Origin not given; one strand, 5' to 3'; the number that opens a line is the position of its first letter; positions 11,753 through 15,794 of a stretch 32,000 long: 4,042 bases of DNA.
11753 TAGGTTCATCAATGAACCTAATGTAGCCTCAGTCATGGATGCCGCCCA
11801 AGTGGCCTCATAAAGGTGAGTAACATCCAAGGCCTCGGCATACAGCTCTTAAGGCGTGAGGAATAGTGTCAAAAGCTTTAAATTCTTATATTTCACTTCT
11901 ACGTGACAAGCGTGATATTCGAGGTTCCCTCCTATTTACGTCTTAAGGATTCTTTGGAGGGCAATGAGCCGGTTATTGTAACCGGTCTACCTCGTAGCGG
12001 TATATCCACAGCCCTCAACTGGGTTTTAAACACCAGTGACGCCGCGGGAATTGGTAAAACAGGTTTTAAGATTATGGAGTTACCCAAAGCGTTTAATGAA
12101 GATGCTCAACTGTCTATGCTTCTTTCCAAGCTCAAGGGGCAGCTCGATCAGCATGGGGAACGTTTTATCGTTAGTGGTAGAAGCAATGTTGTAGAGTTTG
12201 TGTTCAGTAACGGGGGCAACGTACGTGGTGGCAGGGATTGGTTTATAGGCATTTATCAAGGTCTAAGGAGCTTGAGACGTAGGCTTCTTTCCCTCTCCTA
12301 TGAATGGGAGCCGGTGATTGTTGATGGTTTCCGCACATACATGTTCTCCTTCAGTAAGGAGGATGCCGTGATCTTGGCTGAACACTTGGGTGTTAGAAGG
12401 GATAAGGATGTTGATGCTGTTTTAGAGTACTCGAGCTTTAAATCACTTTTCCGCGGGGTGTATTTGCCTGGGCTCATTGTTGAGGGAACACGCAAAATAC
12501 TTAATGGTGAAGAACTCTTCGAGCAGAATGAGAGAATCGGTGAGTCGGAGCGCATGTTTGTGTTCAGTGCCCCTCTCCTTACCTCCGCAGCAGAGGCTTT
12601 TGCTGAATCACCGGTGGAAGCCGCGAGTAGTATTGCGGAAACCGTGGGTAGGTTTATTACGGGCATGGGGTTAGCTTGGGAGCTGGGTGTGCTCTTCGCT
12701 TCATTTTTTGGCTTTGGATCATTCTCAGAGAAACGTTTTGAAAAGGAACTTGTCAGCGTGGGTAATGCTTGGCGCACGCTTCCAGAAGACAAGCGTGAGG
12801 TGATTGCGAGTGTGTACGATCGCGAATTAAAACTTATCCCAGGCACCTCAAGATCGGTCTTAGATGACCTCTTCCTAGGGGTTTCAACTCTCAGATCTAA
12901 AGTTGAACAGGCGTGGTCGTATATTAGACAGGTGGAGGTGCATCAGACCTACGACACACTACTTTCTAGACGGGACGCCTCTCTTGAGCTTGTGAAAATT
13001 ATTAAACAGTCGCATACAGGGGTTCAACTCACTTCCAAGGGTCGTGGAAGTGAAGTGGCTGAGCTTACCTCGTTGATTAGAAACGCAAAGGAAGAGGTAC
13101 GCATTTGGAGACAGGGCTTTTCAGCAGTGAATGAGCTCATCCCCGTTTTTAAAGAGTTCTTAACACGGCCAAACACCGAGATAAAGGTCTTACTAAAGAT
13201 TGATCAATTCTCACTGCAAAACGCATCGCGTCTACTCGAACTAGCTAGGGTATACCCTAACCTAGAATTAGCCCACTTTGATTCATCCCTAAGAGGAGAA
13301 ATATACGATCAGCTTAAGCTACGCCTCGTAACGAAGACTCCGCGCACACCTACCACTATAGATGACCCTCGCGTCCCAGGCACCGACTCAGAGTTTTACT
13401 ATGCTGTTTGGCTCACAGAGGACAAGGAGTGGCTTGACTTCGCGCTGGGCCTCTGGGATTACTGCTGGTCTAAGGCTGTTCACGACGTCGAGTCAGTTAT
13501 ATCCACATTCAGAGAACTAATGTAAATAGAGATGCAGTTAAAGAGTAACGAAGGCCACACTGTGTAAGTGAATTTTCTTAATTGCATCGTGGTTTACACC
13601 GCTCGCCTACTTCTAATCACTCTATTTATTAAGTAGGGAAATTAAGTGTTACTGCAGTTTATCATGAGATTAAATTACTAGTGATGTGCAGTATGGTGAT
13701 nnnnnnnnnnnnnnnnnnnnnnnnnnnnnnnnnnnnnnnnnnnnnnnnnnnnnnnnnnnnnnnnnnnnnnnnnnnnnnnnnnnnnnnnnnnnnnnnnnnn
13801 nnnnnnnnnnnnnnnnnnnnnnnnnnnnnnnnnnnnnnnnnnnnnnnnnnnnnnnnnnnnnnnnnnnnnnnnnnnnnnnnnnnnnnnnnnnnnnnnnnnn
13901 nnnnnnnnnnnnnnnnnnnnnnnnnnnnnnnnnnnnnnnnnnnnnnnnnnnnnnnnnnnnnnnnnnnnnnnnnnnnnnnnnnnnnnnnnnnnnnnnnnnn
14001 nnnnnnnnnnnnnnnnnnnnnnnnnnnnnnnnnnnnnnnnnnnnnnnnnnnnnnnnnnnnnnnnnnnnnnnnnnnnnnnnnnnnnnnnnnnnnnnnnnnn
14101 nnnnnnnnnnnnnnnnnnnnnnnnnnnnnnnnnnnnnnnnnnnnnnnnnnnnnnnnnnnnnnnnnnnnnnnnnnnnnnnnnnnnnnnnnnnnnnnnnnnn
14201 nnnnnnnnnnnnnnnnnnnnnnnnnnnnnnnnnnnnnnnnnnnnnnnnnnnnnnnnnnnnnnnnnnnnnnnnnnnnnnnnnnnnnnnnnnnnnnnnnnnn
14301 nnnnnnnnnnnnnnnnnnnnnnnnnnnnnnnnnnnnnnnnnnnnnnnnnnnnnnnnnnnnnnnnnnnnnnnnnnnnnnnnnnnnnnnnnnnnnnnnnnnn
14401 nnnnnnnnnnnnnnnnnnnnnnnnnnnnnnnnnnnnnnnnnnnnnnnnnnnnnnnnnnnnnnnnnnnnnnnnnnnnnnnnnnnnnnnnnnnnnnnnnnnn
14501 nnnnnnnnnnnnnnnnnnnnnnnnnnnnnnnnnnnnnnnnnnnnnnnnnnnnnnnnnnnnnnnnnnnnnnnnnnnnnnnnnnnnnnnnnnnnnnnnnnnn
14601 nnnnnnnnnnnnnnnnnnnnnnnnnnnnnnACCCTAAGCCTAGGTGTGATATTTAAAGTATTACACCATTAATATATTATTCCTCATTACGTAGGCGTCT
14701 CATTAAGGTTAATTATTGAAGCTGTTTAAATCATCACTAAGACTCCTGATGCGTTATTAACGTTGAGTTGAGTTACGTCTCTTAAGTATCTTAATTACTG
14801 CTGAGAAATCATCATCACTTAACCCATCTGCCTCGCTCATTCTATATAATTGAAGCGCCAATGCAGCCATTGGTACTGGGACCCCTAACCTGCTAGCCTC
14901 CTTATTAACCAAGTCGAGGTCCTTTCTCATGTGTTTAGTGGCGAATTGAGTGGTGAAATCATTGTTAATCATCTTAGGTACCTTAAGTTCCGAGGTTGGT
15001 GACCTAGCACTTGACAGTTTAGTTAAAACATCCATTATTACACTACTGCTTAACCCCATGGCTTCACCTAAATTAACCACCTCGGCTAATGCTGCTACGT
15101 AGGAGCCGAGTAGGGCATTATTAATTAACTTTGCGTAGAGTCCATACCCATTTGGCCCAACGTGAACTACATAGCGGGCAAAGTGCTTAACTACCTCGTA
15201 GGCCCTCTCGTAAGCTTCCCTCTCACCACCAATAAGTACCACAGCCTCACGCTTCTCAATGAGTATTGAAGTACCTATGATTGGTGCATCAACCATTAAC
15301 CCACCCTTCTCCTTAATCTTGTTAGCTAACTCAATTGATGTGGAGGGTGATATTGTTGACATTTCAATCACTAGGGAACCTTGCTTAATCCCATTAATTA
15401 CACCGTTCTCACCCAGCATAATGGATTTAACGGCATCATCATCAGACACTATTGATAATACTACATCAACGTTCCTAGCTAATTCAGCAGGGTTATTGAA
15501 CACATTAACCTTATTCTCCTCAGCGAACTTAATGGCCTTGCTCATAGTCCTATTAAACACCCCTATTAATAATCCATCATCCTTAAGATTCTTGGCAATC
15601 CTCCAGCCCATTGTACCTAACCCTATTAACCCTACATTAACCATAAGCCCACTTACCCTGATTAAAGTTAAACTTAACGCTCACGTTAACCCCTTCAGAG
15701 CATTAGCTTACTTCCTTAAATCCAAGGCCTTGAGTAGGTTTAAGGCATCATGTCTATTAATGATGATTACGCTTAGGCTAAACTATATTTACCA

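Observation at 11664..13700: Single-gene island with codon usage foreign to the rest of the window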

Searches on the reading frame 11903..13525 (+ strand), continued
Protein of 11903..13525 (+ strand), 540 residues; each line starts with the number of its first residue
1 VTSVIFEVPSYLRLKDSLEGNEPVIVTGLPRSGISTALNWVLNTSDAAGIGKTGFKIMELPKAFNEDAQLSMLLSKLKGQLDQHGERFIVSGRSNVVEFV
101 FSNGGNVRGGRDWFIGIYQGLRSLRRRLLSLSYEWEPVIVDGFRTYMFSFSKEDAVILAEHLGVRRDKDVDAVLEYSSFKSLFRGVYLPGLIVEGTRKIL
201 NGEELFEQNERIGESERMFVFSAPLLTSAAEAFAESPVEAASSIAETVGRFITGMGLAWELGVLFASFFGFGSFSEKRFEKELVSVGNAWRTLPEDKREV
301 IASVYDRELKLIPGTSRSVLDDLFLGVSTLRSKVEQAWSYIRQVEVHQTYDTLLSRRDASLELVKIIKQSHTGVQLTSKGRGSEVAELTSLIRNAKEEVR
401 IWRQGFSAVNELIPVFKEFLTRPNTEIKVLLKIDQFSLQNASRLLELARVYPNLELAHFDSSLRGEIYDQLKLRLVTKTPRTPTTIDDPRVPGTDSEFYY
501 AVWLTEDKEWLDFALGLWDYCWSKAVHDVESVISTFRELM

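Call 76: find_encoding_contigs(protein=P0025, flank=10000, max_places=1)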
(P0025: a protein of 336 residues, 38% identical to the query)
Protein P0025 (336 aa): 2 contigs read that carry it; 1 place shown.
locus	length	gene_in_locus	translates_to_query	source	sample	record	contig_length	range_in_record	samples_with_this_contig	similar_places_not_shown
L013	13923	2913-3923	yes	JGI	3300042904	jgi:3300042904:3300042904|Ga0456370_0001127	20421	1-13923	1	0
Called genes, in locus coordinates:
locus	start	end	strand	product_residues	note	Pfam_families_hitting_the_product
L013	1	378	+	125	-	?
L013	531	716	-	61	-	-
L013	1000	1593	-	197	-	PF13532:2OG-FeII_Oxy_2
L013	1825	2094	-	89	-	-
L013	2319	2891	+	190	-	-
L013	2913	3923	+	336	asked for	PF20720:nSTAND3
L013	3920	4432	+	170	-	-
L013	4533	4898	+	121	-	-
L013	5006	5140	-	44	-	-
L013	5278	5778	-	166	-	-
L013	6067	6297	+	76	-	-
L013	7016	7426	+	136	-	PF01371:Trp_repressor (faint), PF01022:HTH_5 (faint), PF08279:HTH_11 (faint)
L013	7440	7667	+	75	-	-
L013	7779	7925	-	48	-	-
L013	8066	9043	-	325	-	PF02475:TRM5-TYW2_MTfase, PF05575:V_cholerae_RfbT (weak), PF05050:Methyltransf_21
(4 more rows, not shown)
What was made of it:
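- P0025 is a split STAND gene (call 76).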

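Call 77: find_encoding_contigs(protein=P0017, flank=10000, max_places=1)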
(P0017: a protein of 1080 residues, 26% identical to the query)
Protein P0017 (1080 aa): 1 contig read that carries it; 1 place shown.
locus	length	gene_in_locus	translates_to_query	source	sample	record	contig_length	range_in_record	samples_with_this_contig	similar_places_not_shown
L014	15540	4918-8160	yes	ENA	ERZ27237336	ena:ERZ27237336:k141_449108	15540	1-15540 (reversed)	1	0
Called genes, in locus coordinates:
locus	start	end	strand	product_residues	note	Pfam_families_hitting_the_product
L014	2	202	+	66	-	?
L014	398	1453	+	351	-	PF03235:GmrSD_N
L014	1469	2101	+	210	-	-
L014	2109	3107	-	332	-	PF00145:DNA_methylase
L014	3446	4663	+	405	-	PF00589:Phage_integrase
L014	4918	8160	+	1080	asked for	PF20720:nSTAND3 (faint)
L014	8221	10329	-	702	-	-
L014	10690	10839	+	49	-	-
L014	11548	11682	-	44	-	-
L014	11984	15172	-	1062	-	PF25794:SACS, PF13020:NOV_C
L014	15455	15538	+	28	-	?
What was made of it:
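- Closest known: Archaeal and bacterial STAND NTPase immune proteins. Same: At least one of these lies in a defence-island-like context (call 77).
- One such protein sits beside an integrase, GmrSD_N, a DNA methylase and NOV_C (call 77). P0017 follows a phage-type integrase (call 77).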

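Call 78: find_encoding_contigs(protein=P0011, flank=10000, max_places=2)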
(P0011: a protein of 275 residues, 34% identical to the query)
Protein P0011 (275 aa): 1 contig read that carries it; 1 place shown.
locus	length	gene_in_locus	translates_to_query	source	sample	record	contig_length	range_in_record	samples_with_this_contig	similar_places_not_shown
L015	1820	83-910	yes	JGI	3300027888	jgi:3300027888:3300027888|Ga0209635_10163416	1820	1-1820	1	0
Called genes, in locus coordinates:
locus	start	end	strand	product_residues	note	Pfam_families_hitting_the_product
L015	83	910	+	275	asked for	-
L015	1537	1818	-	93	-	?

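Call 79: find_encoding_contigs(protein=P0008, flank=10000, max_places=2)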
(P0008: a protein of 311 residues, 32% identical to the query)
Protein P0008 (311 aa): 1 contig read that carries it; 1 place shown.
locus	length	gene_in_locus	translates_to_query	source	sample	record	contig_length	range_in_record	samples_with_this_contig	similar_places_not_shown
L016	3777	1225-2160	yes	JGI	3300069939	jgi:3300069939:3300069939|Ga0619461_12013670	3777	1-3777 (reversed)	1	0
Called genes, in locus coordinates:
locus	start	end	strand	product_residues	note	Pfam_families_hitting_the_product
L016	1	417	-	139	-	?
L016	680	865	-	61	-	-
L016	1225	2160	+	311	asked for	-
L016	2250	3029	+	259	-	PF18167:Sa_NUDIX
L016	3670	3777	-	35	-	?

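Call 85: find_encoding_contigs(protein=P0030, flank=6000, max_places=4)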
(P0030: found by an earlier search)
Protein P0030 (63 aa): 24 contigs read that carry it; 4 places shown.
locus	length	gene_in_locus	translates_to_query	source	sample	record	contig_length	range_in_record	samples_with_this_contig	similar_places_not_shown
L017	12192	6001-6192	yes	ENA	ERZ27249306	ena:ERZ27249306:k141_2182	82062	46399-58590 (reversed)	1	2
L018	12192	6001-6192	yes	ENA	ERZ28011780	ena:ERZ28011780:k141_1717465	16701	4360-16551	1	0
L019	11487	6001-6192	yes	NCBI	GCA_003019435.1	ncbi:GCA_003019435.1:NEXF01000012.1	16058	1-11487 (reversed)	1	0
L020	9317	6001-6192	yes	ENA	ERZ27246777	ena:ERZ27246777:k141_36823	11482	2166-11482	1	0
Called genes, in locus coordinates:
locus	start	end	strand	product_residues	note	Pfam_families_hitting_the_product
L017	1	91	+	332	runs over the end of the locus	PF00005:ABC_tran, PF08352:oligo_HPY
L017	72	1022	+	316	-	PF00005:ABC_tran, PF13401:AAA_22 (faint), PF08352:oligo_HPY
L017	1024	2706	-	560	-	PF00496:SBP_bac_5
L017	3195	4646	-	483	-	PF00232:Glyco_hydro_1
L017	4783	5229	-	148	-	PF01850:PIN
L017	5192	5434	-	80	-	PF04014:MazE_antitoxin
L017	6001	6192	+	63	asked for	-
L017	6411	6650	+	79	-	PF26688:RHH_12 (weak)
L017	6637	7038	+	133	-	PF01850:PIN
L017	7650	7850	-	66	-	PF03576:Peptidase_S58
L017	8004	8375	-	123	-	-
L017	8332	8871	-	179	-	-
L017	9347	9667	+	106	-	-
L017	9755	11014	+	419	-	-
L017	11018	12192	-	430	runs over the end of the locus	PF01546:Peptidase_M20, PF07687:M20_dimer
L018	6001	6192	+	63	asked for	-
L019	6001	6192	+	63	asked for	-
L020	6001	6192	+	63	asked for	-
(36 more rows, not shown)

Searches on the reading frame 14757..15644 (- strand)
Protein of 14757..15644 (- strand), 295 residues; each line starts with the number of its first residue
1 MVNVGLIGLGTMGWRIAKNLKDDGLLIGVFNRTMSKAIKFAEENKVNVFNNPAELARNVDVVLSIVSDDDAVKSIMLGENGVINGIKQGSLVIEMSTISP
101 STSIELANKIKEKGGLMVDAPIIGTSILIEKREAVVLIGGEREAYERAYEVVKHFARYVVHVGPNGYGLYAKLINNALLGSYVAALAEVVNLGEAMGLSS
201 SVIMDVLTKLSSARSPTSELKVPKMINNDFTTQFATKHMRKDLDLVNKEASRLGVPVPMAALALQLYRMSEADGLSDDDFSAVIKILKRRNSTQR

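Call 9: search_protein_families(library=pfam, proteins=[window:14757-15644:-])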
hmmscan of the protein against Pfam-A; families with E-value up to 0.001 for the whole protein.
window:14757-15644:- (295 aa): 7 families
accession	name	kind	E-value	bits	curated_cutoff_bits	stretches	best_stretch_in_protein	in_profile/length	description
PF03446.21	NAD_binding_2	-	3.8e-39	134.7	21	1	3-163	1-161/161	NAD binding domain of 6-phosphogluconate dehydrogenase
PF14833.11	NAD_binding_11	-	3.7e-29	101.9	30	1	166-287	1-122/122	NAD-binding of NADP-dependent 3-hydroxyisobutyrate dehydrogenase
PF01488.26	Shikimate_DH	-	4.8e-07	30.4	24.3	1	3-69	14-86/138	Shikimate / quinate 5-dehydrogenase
PF07991.19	KARI_N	-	2.9e-06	27.4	20.6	1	3-70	6-72/165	Acetohydroxy acid isomeroreductase, NADPH-binding domain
PF03807.23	F420_oxidored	-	1e-05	26.5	21.6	1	4-67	2-68/94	NADP oxidoreductase coenzyme F420-dependent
PF01408.29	GFO_IDH_MocA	-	1.1e-05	26.5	24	1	2-66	1-70/120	Oxidoreductase family, NAD-binding Rossmann fold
PF02826.25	2-Hacid_dh_C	-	0.00022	21.1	25.1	1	3-93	38-124/178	D-isomer specific 2-hydroxyacid dehydrogenase, NAD binding domain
